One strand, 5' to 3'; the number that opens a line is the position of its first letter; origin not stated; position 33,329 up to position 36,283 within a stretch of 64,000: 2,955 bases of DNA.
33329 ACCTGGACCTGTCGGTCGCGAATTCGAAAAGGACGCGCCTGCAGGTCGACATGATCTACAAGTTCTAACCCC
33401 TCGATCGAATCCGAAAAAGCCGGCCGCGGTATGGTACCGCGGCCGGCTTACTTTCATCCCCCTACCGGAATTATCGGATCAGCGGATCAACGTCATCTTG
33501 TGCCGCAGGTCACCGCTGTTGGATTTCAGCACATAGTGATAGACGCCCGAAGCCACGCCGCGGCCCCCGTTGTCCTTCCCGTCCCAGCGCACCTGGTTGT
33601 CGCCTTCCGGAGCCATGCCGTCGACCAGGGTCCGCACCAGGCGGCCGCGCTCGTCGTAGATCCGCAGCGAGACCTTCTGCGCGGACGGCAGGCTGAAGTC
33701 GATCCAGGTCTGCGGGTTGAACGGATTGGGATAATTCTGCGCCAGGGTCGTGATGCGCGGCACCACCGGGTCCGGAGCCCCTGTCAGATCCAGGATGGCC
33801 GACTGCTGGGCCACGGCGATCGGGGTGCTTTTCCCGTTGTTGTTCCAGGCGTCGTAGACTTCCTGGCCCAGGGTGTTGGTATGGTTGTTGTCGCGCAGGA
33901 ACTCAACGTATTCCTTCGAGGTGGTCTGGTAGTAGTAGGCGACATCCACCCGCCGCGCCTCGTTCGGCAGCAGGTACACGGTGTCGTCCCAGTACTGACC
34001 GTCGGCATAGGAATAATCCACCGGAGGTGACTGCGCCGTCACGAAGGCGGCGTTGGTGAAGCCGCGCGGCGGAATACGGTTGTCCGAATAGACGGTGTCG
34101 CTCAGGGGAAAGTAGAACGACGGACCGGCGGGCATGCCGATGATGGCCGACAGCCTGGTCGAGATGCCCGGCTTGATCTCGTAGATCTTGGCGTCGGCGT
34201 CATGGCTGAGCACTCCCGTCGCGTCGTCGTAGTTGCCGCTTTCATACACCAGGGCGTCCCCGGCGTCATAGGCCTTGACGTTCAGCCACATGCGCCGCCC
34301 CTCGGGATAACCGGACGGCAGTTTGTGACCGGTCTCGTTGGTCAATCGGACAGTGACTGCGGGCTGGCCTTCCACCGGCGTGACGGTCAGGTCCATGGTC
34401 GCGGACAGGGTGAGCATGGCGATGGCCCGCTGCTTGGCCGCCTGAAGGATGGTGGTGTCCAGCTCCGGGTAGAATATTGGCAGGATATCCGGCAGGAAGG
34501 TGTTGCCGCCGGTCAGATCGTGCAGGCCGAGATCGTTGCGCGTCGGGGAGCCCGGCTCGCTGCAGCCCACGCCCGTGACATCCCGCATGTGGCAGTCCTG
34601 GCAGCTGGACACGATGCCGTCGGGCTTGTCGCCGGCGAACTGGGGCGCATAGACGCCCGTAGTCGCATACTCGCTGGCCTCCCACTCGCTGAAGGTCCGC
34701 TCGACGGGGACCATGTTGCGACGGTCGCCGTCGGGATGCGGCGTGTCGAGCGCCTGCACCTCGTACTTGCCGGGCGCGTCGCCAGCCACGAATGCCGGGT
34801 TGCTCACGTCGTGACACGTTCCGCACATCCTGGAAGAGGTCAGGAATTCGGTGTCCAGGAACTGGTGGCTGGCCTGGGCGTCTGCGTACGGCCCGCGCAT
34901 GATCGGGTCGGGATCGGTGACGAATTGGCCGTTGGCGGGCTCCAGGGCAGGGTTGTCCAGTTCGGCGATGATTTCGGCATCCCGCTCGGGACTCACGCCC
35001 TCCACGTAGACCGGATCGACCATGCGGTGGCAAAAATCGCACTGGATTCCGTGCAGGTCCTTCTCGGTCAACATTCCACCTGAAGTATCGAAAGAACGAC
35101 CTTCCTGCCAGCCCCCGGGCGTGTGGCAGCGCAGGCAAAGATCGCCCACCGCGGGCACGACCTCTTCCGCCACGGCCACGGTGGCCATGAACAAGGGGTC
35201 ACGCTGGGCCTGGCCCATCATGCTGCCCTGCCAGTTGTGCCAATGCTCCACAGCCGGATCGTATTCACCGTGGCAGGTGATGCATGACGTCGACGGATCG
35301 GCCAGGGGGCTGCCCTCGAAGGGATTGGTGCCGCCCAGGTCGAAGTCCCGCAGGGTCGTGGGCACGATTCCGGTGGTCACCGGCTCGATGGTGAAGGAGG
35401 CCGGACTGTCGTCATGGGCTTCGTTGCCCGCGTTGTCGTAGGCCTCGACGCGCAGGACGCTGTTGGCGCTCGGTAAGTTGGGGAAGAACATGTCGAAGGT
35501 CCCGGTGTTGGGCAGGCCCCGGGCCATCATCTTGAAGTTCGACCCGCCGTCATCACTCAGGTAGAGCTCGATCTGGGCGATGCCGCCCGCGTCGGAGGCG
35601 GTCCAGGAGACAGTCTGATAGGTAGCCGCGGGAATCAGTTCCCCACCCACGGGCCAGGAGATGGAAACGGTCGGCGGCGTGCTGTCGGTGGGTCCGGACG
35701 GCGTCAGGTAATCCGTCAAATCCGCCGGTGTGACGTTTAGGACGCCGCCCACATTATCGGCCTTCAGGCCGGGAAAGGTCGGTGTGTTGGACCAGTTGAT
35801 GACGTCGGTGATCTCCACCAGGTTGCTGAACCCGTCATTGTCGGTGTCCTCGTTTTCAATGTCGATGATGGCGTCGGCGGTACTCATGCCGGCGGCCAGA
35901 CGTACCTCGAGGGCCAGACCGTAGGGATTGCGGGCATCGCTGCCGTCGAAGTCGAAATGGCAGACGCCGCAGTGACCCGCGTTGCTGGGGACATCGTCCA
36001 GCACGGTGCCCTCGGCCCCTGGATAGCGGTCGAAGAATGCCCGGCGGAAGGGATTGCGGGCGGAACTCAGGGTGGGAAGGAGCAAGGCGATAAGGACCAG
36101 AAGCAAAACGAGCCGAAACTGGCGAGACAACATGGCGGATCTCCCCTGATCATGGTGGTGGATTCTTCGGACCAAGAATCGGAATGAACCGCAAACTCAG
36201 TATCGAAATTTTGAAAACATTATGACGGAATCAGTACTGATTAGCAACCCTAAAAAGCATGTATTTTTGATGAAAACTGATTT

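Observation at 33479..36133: Hexaheme cytochrome carrying a T9SS-like/FlgD C-terminal sorting domain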

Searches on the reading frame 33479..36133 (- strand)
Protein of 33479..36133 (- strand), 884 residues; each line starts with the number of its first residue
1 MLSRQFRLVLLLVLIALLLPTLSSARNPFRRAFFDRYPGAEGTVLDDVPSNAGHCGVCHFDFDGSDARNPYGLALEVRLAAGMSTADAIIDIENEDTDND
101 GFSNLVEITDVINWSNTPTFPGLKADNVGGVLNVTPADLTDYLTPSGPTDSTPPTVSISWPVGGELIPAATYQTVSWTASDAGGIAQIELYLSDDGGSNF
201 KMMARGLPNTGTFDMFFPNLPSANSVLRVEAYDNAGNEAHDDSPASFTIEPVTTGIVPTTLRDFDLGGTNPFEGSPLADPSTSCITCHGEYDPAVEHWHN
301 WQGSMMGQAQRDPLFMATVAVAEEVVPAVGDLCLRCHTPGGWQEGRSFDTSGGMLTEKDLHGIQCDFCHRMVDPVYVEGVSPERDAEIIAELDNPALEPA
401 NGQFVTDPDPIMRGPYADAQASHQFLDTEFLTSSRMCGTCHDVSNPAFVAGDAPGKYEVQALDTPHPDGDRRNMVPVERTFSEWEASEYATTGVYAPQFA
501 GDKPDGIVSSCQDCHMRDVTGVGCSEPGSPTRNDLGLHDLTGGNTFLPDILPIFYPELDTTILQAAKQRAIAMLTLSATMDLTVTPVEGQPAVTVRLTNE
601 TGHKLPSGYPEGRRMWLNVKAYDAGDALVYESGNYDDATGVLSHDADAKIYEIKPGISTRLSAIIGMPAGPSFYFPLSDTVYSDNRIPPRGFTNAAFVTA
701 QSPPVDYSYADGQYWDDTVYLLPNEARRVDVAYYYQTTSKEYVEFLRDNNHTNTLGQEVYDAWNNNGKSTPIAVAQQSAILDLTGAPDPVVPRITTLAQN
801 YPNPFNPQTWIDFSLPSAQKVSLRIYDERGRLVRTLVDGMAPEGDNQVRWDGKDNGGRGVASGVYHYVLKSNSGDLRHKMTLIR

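Call 3: search_protein_families(library=pfam, proteins=[window:33479-36133:-], max_evalue=1)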
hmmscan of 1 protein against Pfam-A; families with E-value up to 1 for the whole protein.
window:33479-36133:- (884 aa): 8 families
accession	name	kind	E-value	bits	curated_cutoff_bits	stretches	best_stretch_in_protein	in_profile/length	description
PF13860.13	FlgD_ig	-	2.2e-13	50.4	27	1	817-874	21-78/79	FlgD Ig-like domain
PF22113.1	Mtrc-MtrF_II-IV_dom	-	5.4e-07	29.7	30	1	277-371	77-165/176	Outer membrane cytochrome MtrC/MtrF-like, domains II/IV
PF17957.7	Big_7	-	7.8e-06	26.9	24.1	1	154-194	1-41/70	Bacterial Ig domain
PF13585.12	CHU_C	-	2e-05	25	27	1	817-874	25-75/86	CHU_C Type IX secretion signal domain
PF14522.11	Cytochrome_C7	-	5e-05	23.5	24.8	1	280-369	12-66/67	Cytochrome c7 and related cytochrome c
PF18962.6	Por_Secre_tail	-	0.00037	21.2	27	1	801-876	2-69/75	Secretion system C-terminal sorting domain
PF13435.11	Cytochrome_C554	-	0.0014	19.9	20.8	1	284-369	2-83/84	Cytochrome c554 and c-prime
PF09699.15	Paired_CXXCH_1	-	0.68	10.1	20.6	0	328-338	27-37/41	Doubled CXXCH motif (Paired_CXXCH_1)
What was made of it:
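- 35348..35683 (-): Ig-like (Big_7) domain, residues 151-262. Pfam Big_7 26.9 bits vs GA 24.1 (call 3).
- On T9SS type-A C-terminal sorting domain: 21.2 bits vs 27 (call 3).
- Closest known: MtrC/OmcA decahaem outer-surface cytochromes of Shewanella. Same: There is a marginal hit to the MtrC/MtrF pentahaem domain (call 3).
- There is a near-threshold match to the MtrC/MtrF pentahaem domain (29.7 bits vs 30, call 3).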

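Call 4: search_protein_families(library=ncbifam, proteins=[window:33479-36133:-], max_evalue=1)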
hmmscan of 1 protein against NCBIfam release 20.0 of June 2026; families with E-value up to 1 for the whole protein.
window:33479-36133:- (884 aa): 16 families
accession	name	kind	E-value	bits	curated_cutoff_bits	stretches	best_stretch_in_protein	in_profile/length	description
NF005176.1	PRK06655.1-1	equivalog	1.5e-08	34.8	230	1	816-874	94-152/197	flagellar hook assembly protein FlgD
NF040886.1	cyt_C_like_Sec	equivalog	4.2e-08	32.2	250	1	504-632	239-338/423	multiheme c-type cytochrome (seleno)protein ExtKL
NF041762.1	diheme_GEGP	equivalog_domain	1.5e-07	30.9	300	1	50-112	46-112/359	GEGP motif-containing diheme protein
NF033707.1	T9SS_sortase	equivalog_domain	1.5e-07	29.4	420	1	798-873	999-1079/1095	type IX secretion system sortase PorU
TIGR04183.1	Por_Secre_tail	domain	3.3e-06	27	23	1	801-879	2-68/72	T9SS type A sorting domain-containing protein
NF052323.1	T9SSA_dep_M6i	equivalog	3.5e-05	22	600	1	799-873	959-1028/1043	T9SS-dependent M6-like inactivated metalloprotease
NF009276.0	PRK12633.1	equivalog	7.9e-05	22.5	383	1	817-870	127-180/234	flagellar basal body rod modification protein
NF009453.0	PRK12813.1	equivalog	0.00042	19.9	264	1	817-875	122-177/223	flagellar basal body rod modification protein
NF052228.1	T9SS_PorZ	equivalog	0.0007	18.1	260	1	801-872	676-742/757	type IX secretion system anionic LPS delivery protein PorZ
NF009277.0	PRK12634.1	equivalog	0.0021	18.2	333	1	816-868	119-171/221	flagellar basal body rod modification protein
NF009452.0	PRK12812.1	equivalog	0.017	14.3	258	1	819-866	151-201/289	flagellar basal body rod modification protein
NF038113.1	T9SSA_dep_M36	equivalog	0.018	13.2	885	1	798-837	793-829/869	T9SS-dependent M36 family metallopeptidase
TIGR03508.1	decahem_SO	subfamily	0.088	12.3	192.2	1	281-380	34-115/258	DmsE family decaheme c-type cytochrome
NF041198.1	UshA_like_PCGU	equivalog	0.25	9.8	275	1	333-369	445-479/519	UshA-like (seleno)protein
TIGR03507.1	decahem_SO1788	subfamily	0.54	8.6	209.3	1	282-343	618-666/672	OmcA/MtrC family decaheme c-type cytochrome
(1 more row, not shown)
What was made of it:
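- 33482..33757 (-): C-terminal FlgD_ig / T9SS type-A-like sorting domain, residues 793-884. It shows YPNPFNP, GVYHY and a terminal KMTLIR. The stop codon is at 33479-33481. PF13860 50.4 bits (GA 27); TIGR04183 27.0 bits (cut-off 23); PF18962 21.2 bits (below GA 27) (calls 3, 4).
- On T9SS type-A C-terminal sorting domain: 27.0 bits vs cut-off 23, residues 801-879 (call 4).
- On FlgD (flagellar hook cap protein): The FlgD equivalog NF005176 scores 34.8 vs cut-off 230 (calls 3, 4).
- On MccSep / ExtKL multihaem selenoprotein family: 32.2 bits vs 250 (call 4).
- On OmcA/MtrC decahaem outer-surface cytochromes: TIGR03507 scores 8.6 vs 209.3, and PF22113 scores 29.7 vs 30 (calls 3, 4).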

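Call 9: find_homologous_proteins(query=window:33479-36133:-, max_evalue=0.00001)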
Query window:33479-36133:- (884 aa): 2383 proteins with E <= 0.00001 among 8000 candidates; the best 120 are listed.
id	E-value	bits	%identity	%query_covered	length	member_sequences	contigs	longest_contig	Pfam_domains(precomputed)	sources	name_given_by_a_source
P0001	0.0e+0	2076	100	100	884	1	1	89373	PF13585.13,PF17957.8,PF13860.13,PF22113.2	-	-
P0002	0.0e+0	1743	83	100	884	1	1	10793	PF17957.8,PF13860.13,PF22113.2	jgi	-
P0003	0.0e+0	1714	82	100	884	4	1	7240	PF17957.8,PF13860.13,PF14522.12,PF22113.2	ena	-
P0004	0.0e+0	1708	82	100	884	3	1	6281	PF17957.8,PF13860.13,PF22113.2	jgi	-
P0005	0.0e+0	1707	81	100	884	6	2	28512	PF17957.8,PF13860.13,PF22113.2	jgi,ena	-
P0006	0.0e+0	1704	80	100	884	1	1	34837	PF13860.13,PF14522.12,PF22113.2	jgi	-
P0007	0.0e+0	1693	81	98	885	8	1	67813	PF13435.12,PF13585.13,PF17957.8,PF13860.13,PF14522.12,PF22113.2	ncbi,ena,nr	ncbi:MAG: T9SS type A sorting domain-containing protein [Candidatus Krumholzibacteria bacterium]|nr:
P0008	0.0e+0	1677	79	100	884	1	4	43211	PF13860.13,PF22113.2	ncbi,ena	-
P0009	0.0e+0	1676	80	100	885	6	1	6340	PF13860.13,PF14522.12,PF22113.2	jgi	jgi:cytochrome c553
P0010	0.0e+0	1535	73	98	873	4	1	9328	PF13585.13,PF17957.8,PF13860.13,PF22113.2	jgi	jgi:hypothetical protein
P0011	0.0e+0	1510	79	91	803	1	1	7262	PF13585.13,PF17957.8,PF13860.13,PF22113.2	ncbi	-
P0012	0.0e+0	1499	72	99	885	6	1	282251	PF17957.8,PF13860.13,PF14522.12,PF22113.2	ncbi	ncbi:MAG: FlgD immunoglobulin-like domain containing protein [Candidatus Krumholzibacteriia bacteriu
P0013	0.0e+0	1426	68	99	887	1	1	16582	PF13860.13,PF22113.2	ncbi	-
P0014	0.0e+0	1415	69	99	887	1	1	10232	PF13860.13,PF22113.2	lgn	-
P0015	0.0e+0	1414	68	100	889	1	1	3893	PF13435.12,PF13860.13,PF22113.2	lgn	-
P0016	0.0e+0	1400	67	100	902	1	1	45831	PF17957.8,PF13860.13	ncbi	-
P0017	0.0e+0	1396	67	100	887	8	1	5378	PF13860.13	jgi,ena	-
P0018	0.0e+0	1393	67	99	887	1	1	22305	PF13585.13,PF13860.13,PF14522.12,PF22113.2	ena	-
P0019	0.0e+0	1372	67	99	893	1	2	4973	PF13435.12,PF13860.13,PF14522.12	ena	-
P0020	0.0e+0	1368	66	99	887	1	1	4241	PF13860.13,PF22113.2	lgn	-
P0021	0.0e+0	1366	66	100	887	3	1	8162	PF17957.8,PF13860.13,PF22113.2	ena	-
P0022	0.0e+0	1365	66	99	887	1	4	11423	PF13860.13,PF22113.2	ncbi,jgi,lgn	ncbi:MAG: hypothetical protein ACI9UK_001317 [Candidatus Krumholzibacteriia bacterium]|jgi:hypotheti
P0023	0.0e+0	1364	66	100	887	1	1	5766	PF13435.12,PF17957.8,PF13860.13,PF22113.2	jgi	-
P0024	0.0e+0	1346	66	99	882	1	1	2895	PF13860.13,PF22113.2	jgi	-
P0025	0.0e+0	1335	65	99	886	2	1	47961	PF17957.8,PF13860.13,PF14522.12,PF22113.2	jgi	-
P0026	0.0e+0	1325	64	99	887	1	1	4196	PF17957.8,PF13860.13,PF14522.12,PF22113.2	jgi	jgi:hypothetical protein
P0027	0.0e+0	1325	64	99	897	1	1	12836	PF13860.13,PF22113.2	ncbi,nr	ncbi:T9SS type A sorting domain-containing protein [bacterium]|nr:T9SS type A sorting domain-contain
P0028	0.0e+0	1314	63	100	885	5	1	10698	PF13860.13,PF14522.12,PF22113.2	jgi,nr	jgi:hypothetical protein|nr:FlgD immunoglobulin-like domain containing protein [Candidatus Krumholzi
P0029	0.0e+0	1314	66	98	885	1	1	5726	PF13860.13,PF22113.2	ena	-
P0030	0.0e+0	1312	63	100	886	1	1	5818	PF17957.8,PF13860.13,PF22113.2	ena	-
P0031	0.0e+0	1311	63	100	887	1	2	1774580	PF13435.12,PF13860.13,PF14522.12,PF22113.2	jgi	jgi:FlgD Ig-like domain/Cytochrome c554 and c-prime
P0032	0.0e+0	1310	64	99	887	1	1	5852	PF13860.13,PF22113.2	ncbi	-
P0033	0.0e+0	1306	65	100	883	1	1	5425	PF13860.13,PF14522.12,PF22113.2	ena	-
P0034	0.0e+0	1297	64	98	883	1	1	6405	PF13860.13,PF22113.2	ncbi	-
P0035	0.0e+0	1294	63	99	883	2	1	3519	PF13860.13,PF22113.2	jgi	jgi:hypothetical protein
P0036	0.0e+0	1292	63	100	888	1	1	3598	PF13860.13,PF22113.2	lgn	-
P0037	0.0e+0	1290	63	99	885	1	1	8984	PF13860.13,PF22113.2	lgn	-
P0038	0.0e+0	1284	64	100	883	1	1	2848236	PF13860.13,PF22113.2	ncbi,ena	-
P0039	0.0e+0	1283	64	98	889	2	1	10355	PF13585.13,PF17957.8,PF18962.8,PF13860.13,PF14522.12,PF22113.2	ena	-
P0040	0.0e+0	1279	63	97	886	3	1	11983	PF13860.13,PF14522.12,PF22113.2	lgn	-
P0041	0.0e+0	1279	63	99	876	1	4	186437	PF17957.8,PF13860.13,PF14522.12,PF22113.2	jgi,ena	-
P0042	0.0e+0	1279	64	99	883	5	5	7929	PF13860.13,PF22113.2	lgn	-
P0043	0.0e+0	1272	63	98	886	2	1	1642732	PF13585.13,PF17957.8,PF13860.13,PF14522.12,PF22113.2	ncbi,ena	-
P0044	0.0e+0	1258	61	100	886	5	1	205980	PF13860.13,PF22113.2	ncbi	-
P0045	0.0e+0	1256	63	97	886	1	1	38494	PF17957.8,PF13860.13,PF14522.12,PF22113.2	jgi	jgi:hypothetical protein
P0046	0.0e+0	1256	62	100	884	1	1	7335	PF13860.13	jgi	jgi:hypothetical protein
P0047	0.0e+0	1253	61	99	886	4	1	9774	PF13585.13,PF13860.13,PF14522.12,PF22113.2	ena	-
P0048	0.0e+0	1248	62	98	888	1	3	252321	PF13585.13,PF17957.8,PF13860.13,PF14522.12,PF22113.2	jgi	jgi:hypothetical protein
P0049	0.0e+0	1241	63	99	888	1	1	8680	PF17957.8,PF13860.13,PF14522.12,PF22113.2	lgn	-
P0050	0.0e+0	1239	62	98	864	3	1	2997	PF13860.13,PF22113.2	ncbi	-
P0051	0.0e+0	1235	61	99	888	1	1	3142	PF13860.13,PF22113.2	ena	-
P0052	0.0e+0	1232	61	99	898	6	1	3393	PF17957.8,PF13860.13,PF14522.12,PF22113.2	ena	-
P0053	0.0e+0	1226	61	99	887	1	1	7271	PF13435.12,PF14522.12,PF22113.2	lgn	-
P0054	0.0e+0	1223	59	100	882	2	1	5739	PF13435.12,PF17957.8,PF13860.13,PF22113.2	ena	-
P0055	0.0e+0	1219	60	100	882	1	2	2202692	PF17957.8,PF13860.13,PF14522.12,PF22113.2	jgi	jgi:Bacterial Ig domain/FlgD Ig-like domain/Cytochrome c554 and c-prime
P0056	0.0e+0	1213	60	97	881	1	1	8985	PF13860.13,PF14522.12,PF22113.2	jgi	jgi:hypothetical protein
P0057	0.0e+0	1210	61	99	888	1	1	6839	PF17957.8,PF13860.13,PF22113.2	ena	-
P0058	0.0e+0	1210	61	98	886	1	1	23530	PF13860.13,PF14522.12,PF22113.2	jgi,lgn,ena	-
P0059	0.0e+0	1208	60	97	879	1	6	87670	PF17957.8,PF13860.13,PF22113.2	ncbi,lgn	-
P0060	0.0e+0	1205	60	97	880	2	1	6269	PF17957.8,PF13860.13,PF22113.2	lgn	-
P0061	0.0e+0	1203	60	98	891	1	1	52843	PF17957.8,PF13860.13,PF22113.2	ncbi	-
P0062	0.0e+0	1200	60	97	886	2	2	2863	PF13860.13,PF14522.12,PF22113.2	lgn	-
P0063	0.0e+0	1199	59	100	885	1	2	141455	PF13860.13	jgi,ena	jgi:hypothetical protein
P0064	0.0e+0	1195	60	97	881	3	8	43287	PF17957.8,PF13860.13,PF14522.12,PF22113.2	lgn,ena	-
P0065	0.0e+0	1194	59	100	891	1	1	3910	PF13435.12,PF13860.13,PF14522.12,PF22113.2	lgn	-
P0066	0.0e+0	1192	60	97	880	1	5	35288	PF17957.8,PF13860.13,PF14522.12,PF22113.2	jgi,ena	-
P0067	0.0e+0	1186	59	100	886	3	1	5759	PF17957.8,PF18962.8,PF13860.13,PF22113.2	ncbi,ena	-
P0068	0.0e+0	1184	60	99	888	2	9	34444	PF17957.8,PF13860.13,PF22113.2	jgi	-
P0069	0.0e+0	1182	58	97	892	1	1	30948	PF17957.8,PF13860.13,PF22113.2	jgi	jgi:hypothetical protein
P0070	0.0e+0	1181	59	100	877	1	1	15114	PF13435.12,PF17957.8,PF13860.13,PF22113.2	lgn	-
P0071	0.0e+0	1179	60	98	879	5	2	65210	PF17957.8,PF13860.13,PF22113.2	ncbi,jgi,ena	-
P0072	0.0e+0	1178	58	99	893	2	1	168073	PF17957.8,PF18962.8,PF13860.13,PF22113.2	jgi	jgi:hypothetical protein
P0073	0.0e+0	1178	59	97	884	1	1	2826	PF13860.13,PF14522.12,PF22113.2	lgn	-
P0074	0.0e+0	1177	59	98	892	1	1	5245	PF13860.13,PF14522.12,PF22113.2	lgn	-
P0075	0.0e+0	1176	58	100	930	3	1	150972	PF13860.13,PF22113.2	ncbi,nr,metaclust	ncbi:MAG: hypothetical protein AMJ46_04260 [Latescibacteria bacterium DG_63]|nr:MAG: hypothetical pr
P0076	0.0e+0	1176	60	100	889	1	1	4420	PF17957.8,PF13860.13,PF22113.2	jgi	jgi:hypothetical protein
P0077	0.0e+0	1176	58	100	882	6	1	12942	PF17957.8,PF13860.13,PF22113.2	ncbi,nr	ncbi:T9SS type A sorting domain-containing protein [bacterium]|nr:T9SS type A sorting domain-contain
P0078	0.0e+0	1170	60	98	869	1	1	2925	PF17957.8,PF18962.8,PF13860.13,PF14522.12,PF22113.2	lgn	-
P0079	0.0e+0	1169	58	98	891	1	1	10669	PF17957.8,PF13860.13,PF14522.12,PF22113.2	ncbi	-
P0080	0.0e+0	1169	58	100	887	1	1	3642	PF13860.13,PF14522.12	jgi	-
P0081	0.0e+0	1163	58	100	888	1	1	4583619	PF17957.8,PF13860.13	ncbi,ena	-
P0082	0.0e+0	1160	59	100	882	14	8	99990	PF13860.13,PF14522.12,PF22113.2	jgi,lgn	jgi:cytochrome c553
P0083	0.0e+0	1160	59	99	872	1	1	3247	PF17957.8,PF18962.8,PF13860.13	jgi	jgi:hypothetical protein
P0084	0.0e+0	1159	57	100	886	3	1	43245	PF18962.8,PF13860.13,PF14522.12,PF22113.2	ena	-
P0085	0.0e+0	1157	59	97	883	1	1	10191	PF13860.13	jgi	-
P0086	0.0e+0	1156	58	98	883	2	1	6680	PF17957.8,PF18962.8,PF13860.13,PF14522.12,PF22113.2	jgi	jgi:cytochrome c553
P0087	0.0e+0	1156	58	99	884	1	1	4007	PF17957.8,PF18962.8,PF13860.13,PF22113.2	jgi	jgi:hypothetical protein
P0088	0.0e+0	1154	59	99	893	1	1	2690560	PF17957.8,PF13860.13,PF14522.12,PF22113.2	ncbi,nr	ncbi:MAG: T9SS type A sorting domain-containing protein [Candidatus Eiseniibacteriota bacterium]|nr:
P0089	0.0e+0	1153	58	99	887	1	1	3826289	PF13860.13,PF22113.2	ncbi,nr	ncbi:MAG: T9SS type A sorting domain-containing protein [Candidatus Latescibacterota bacterium]|nr:M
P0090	0.0e+0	1152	58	98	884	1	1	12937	PF17957.8,PF13860.13,PF14522.12,PF22113.2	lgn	-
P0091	0.0e+0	1151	57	99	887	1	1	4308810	PF13860.13,PF22113.2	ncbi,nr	ncbi:MAG: T9SS type A sorting domain-containing protein [Candidatus Latescibacterota bacterium]|nr:M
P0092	0.0e+0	1149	58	99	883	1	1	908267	PF17957.8,PF13860.13,PF14522.12,PF22113.2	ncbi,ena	-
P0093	0.0e+0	1149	58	100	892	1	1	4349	PF17957.8,PF13860.13,PF14522.12,PF22113.2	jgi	jgi:hypothetical protein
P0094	0.0e+0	1149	57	99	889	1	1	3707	PF24893.1,PF13860.13,PF14522.12,PF22113.2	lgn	-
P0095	0.0e+0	1148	58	98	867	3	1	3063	PF17957.8,PF18962.8,PF13860.13,PF22113.2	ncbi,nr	ncbi:MAG TPA: FlgD immunoglobulin-like domain containing protein [Candidatus Krumholzibacteria bacte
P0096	0.0e+0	1146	58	99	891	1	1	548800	PF13860.13,PF22113.2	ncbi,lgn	-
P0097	0.0e+0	1143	59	98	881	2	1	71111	PF13860.13,PF22113.2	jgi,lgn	-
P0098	0.0e+0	1143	59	98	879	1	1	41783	PF13860.13,PF14522.12,PF22113.2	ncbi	-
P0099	0.0e+0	1142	57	100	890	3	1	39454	PF17957.8,PF18962.8,PF13860.13,PF22113.2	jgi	jgi:hypothetical protein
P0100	0.0e+0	1141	58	98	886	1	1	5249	PF17957.8,PF18962.8,PF13860.13,PF22113.2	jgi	-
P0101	0.0e+0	1141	57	97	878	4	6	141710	PF17957.8,PF13860.13,PF14522.12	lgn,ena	-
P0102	0.0e+0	1141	57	99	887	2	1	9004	PF17957.8,PF13860.13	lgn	-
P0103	0.0e+0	1141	58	98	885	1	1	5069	PF17957.8,PF18962.8,PF13860.13,PF14522.12,PF22113.2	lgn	-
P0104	0.0e+0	1140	57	99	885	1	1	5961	PF17957.8,PF13860.13,PF14522.12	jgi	jgi:hypothetical protein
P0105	0.0e+0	1139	57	98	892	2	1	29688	PF13860.13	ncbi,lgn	-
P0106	0.0e+0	1139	58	98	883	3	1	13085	PF13860.13,PF22113.2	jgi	jgi:cytochrome c553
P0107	0.0e+0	1138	57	97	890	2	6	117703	PF13860.13,PF14522.12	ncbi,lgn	-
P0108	0.0e+0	1138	56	100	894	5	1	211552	PF17957.8,PF13860.13,PF22113.2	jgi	jgi:cytochrome c553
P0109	0.0e+0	1137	57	100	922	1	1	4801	PF13860.13,PF14522.12,PF22113.2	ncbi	-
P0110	0.0e+0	1137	57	98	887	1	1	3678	PF13860.13,PF14522.12,PF22113.2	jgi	-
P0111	0.0e+0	1136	57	100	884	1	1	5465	PF17957.8,PF18962.8,PF13860.13,PF22113.2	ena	-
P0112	0.0e+0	1136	57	100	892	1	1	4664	PF13860.13,PF14522.12,PF22113.2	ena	-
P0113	0.0e+0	1136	58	99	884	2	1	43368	PF17957.8,PF18962.8,PF13860.13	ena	-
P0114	0.0e+0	1135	58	98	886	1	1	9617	PF18962.8,PF13860.13,PF22113.2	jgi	jgi:cytochrome c553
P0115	0.0e+0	1133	57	99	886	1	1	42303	PF18962.8,PF13860.13,PF22113.2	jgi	jgi:hypothetical protein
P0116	0.0e+0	1133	58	98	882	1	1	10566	PF17957.8,PF13860.13,PF22113.2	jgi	-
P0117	0.0e+0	1133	57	99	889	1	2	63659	PF17957.8,PF13860.13,PF22113.2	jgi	jgi:hypothetical protein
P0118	0.0e+0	1132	58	99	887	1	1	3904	PF13860.13,PF22113.2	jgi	jgi:hypothetical protein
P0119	0.0e+0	1132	56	100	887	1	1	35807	PF13860.13,PF14522.12,PF22113.2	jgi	jgi:hypothetical protein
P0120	0.0e+0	1132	60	91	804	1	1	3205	PF13860.13,PF14522.12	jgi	jgi:hypothetical protein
